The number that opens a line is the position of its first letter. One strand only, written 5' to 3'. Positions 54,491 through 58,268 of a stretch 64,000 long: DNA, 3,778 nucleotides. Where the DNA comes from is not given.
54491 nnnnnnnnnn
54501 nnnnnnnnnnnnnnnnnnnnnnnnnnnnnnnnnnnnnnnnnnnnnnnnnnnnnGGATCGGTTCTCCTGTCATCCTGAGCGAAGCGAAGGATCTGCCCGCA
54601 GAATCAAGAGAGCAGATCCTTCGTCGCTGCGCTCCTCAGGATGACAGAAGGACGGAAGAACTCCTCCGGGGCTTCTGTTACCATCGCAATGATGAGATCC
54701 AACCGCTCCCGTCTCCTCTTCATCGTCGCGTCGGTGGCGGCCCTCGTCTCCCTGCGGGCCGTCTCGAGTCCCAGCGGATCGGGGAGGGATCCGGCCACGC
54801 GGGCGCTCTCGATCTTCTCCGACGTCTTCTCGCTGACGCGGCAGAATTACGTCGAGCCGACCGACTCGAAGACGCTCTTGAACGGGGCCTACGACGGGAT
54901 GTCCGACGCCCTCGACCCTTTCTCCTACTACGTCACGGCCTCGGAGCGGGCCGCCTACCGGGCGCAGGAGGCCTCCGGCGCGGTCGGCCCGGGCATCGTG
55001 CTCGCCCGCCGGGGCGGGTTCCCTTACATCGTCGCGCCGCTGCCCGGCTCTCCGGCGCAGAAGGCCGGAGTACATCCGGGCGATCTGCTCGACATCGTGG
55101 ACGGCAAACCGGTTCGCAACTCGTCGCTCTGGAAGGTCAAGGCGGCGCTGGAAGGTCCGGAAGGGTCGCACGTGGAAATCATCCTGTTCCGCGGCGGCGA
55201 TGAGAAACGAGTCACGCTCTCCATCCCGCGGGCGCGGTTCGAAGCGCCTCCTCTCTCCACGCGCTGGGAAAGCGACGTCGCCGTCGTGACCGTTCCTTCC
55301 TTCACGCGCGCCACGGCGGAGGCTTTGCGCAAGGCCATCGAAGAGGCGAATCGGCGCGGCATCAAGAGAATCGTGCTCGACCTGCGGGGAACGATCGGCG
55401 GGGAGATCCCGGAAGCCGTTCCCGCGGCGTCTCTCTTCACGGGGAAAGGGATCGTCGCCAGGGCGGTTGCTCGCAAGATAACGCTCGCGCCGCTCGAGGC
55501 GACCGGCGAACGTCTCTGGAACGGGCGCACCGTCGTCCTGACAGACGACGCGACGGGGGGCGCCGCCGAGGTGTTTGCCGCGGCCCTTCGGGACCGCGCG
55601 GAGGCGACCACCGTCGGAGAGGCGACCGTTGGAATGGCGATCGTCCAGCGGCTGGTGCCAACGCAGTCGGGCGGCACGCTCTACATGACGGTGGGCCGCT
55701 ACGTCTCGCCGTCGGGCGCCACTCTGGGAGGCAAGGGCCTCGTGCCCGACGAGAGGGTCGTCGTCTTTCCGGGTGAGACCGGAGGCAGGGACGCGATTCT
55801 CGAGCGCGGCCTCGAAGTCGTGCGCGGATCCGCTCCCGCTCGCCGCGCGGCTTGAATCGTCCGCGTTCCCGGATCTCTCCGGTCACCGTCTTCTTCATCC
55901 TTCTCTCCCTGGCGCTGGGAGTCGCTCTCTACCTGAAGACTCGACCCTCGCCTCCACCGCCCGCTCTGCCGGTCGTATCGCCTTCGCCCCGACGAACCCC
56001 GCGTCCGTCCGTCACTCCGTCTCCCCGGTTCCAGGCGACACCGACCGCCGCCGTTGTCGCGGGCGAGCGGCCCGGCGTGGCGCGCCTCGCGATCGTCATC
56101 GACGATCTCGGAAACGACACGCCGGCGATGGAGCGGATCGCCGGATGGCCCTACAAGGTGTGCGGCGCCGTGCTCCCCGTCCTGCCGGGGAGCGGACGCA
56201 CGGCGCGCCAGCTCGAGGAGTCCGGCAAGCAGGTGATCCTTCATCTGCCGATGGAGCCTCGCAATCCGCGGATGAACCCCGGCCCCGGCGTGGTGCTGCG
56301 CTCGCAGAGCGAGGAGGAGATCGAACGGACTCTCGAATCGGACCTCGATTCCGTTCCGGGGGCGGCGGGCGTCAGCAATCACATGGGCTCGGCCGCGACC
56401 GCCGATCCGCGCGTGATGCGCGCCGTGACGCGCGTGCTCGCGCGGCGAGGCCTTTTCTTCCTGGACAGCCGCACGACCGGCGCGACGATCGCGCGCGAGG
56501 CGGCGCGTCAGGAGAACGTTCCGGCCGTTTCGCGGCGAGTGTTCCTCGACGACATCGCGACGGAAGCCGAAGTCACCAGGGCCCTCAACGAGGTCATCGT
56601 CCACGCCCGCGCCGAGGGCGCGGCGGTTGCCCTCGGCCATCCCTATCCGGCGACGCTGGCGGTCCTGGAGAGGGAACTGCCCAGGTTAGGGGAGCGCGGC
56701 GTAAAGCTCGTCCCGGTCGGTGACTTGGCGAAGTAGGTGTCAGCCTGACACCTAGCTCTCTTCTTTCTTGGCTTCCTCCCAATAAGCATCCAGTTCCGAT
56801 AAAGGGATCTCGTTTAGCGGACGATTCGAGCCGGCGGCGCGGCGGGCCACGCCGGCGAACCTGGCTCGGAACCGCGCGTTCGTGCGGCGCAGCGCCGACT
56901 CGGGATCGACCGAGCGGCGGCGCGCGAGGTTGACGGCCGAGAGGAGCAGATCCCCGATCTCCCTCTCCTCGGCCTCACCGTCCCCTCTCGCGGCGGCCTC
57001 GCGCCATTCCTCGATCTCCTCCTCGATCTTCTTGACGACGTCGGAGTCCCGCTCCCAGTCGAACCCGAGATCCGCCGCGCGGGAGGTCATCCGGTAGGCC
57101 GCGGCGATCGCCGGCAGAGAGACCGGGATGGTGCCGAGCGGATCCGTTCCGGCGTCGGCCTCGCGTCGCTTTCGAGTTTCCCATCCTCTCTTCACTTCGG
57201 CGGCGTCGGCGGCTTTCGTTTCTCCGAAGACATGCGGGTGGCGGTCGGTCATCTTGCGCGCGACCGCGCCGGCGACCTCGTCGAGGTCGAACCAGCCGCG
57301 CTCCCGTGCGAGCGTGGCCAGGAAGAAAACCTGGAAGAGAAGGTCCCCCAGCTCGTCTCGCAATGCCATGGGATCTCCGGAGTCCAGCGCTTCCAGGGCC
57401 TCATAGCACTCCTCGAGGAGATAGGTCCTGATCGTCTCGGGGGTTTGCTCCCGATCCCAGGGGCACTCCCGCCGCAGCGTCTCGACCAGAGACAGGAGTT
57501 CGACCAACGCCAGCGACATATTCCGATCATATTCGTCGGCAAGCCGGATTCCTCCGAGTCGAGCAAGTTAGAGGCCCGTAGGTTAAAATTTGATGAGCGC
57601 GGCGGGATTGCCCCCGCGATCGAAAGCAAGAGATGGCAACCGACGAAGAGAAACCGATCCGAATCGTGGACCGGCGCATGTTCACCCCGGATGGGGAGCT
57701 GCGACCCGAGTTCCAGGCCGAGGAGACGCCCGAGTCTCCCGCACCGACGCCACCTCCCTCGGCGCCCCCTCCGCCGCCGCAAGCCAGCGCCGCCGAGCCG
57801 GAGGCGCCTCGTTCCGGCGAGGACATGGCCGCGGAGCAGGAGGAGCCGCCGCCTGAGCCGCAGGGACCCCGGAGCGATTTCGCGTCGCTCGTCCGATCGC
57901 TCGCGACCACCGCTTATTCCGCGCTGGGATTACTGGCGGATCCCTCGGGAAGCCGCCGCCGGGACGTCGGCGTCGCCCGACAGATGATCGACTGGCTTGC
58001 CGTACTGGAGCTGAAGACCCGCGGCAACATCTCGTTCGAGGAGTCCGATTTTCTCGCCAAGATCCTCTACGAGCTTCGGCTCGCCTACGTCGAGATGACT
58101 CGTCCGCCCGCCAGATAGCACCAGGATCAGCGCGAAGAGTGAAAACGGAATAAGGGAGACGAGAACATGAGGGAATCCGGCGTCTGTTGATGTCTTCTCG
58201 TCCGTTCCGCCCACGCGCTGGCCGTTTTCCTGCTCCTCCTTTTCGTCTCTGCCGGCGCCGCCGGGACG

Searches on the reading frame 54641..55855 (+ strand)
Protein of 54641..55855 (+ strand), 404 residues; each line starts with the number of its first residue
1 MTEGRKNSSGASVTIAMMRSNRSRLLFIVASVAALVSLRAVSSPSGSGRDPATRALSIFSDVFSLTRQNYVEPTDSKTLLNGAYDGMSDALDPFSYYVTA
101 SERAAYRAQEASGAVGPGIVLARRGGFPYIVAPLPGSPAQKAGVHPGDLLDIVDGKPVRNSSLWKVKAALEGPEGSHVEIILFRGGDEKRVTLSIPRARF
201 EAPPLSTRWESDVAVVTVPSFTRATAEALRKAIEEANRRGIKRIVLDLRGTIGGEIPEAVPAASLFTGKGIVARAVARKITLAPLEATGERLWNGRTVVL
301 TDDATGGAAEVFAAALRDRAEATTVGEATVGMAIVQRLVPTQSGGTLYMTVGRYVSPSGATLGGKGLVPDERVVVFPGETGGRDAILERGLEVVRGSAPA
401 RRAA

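Call 51: search_protein_families(library=pfam, proteins=[window:54641-55855:+])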
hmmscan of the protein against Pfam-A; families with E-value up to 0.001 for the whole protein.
window:54641-55855:+ (404 aa): 5 families
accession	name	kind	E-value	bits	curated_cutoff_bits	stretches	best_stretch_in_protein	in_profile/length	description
PF03572.23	Peptidase_S41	-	1.2e-32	113.2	24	1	212-372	1-164/165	Peptidase family S41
PF17820.7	PDZ_6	-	1.6e-09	37.8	27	1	130-181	2-51/54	PDZ domain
PF22694.1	CtpB_N-like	-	1.1e-06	29.4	27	1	54-98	36-81/85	Activating protease CtpB N-terminal domain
PF13180.12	PDZ_2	-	1.1e-05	26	27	1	126-194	12-79/80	PDZ domain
PF00595.29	PDZ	-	5.1e-05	24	23.2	1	128-177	27-75/81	PDZ domain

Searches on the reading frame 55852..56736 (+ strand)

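Call 51: search_protein_families(library=pfam, proteins=[window:55852-56736:+])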
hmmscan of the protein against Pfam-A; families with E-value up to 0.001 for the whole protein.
window:55852-56736:+ (294 aa): 1 family
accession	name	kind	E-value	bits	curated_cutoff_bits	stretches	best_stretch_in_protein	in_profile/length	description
PF04748.18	Polysacc_deac_2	-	2.3e-71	239.7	27.5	1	81-292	1-211/212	Divergent polysaccharide deacetylase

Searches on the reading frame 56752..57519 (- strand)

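Call 51: search_protein_families(library=pfam, proteins=[window:56752-57519:-])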
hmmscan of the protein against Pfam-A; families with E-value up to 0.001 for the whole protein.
window:56752-57519:- (255 aa): 3 families
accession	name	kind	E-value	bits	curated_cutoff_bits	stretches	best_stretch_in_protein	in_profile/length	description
PF03819.22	MazG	-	6.2e-34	116.6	22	2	25-98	1-74/74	MazG nucleotide pyrophosphohydrolase domain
PF01503.22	PRA-PH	-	1.7e-11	44.8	21.3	2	156-212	23-81/86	Phosphoribosyl-ATP pyrophosphohydrolase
PF12643.12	MazG-like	-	0.00064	20.4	27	0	28-90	9-67/85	MazG-like family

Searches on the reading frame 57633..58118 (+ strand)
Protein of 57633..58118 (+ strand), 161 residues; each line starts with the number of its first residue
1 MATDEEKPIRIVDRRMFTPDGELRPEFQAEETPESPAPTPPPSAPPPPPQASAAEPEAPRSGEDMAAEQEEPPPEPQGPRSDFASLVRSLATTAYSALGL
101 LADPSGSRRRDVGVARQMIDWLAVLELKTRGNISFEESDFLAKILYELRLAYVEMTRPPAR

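Call 51: search_protein_families(library=pfam, proteins=[window:57633-58118:+])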
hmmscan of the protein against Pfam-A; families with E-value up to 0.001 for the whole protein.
window:57633-58118:+ (161 aa): 1 family
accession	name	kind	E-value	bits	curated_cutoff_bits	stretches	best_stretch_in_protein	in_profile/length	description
PF08899.16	DUF1844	-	2e-22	79.5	27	1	82-154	3-76/76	Domain of unknown function (DUF1844)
